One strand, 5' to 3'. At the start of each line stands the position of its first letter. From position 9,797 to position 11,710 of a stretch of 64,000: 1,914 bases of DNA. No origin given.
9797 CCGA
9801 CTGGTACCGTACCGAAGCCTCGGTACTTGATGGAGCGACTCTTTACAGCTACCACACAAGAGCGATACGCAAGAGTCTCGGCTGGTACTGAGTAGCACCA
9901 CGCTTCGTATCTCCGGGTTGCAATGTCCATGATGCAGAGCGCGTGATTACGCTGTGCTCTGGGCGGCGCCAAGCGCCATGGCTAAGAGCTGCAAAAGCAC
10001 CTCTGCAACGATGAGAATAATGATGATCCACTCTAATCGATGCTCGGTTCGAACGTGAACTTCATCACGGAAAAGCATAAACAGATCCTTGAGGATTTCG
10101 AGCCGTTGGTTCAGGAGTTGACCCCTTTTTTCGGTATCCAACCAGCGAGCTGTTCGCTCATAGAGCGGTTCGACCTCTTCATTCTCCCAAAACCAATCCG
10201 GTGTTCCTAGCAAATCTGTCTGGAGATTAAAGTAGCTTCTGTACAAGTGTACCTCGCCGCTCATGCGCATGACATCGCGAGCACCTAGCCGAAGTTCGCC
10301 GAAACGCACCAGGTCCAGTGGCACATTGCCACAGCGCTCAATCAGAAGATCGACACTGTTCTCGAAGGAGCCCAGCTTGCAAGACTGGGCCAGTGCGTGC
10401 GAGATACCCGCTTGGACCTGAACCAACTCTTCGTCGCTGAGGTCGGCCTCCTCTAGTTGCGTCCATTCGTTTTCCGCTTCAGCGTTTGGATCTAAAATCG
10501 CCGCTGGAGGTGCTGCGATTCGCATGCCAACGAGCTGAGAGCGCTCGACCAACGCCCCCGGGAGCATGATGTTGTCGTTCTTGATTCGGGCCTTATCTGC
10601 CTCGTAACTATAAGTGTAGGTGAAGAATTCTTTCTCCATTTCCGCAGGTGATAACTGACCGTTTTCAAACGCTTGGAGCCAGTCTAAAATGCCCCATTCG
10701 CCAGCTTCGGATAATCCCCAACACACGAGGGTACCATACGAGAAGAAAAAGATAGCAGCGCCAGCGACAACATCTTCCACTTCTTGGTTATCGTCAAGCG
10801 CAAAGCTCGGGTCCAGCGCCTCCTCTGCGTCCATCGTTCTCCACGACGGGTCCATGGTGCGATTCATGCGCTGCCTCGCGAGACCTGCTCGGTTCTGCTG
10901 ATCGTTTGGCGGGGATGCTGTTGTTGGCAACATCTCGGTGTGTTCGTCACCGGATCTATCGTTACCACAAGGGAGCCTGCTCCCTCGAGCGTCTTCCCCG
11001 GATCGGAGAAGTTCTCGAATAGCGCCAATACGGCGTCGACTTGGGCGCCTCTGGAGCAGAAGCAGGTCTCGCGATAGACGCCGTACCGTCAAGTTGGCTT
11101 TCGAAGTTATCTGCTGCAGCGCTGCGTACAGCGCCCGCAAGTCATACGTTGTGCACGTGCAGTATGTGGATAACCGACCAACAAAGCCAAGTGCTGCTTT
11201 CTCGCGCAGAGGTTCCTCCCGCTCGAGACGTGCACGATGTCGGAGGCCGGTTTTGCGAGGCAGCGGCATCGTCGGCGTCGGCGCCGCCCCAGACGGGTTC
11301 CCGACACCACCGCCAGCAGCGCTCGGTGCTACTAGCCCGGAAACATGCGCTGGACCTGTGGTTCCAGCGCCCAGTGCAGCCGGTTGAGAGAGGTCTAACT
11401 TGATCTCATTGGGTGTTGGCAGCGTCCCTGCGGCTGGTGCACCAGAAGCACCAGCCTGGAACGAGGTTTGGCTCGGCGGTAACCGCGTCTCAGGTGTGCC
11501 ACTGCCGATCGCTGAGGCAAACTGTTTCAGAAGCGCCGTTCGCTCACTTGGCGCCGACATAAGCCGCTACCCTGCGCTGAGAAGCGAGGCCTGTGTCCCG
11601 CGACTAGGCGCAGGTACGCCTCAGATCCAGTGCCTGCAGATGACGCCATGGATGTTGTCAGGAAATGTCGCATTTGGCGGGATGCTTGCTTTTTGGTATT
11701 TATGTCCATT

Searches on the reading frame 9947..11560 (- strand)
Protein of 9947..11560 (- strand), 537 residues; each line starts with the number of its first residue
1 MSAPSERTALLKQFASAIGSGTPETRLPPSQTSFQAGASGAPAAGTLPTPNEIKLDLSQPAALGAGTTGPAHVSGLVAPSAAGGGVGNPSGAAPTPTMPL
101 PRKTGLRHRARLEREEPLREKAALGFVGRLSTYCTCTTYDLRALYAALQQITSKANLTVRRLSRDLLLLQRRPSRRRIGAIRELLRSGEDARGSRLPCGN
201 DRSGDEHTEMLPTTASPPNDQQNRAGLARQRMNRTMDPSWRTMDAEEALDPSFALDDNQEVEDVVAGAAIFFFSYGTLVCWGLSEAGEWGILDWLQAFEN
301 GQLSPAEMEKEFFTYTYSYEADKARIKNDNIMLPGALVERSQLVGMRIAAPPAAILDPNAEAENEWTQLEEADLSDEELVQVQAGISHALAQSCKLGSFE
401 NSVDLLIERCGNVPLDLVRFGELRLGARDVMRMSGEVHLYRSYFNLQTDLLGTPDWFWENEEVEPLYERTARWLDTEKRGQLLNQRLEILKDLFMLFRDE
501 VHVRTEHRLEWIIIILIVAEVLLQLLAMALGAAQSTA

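Call 69: search_protein_families(library=pfam, proteins=[window:9947-11560:-])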
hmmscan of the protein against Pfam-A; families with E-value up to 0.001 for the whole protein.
window:9947-11560:- (537 aa): 1 family
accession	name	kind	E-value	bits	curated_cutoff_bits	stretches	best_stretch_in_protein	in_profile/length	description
PF02582.19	DUF155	-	7.2e-38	130.8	27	1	270-484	1-174/174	RMND1/Sif2-Sif3/Mrx10, DUF155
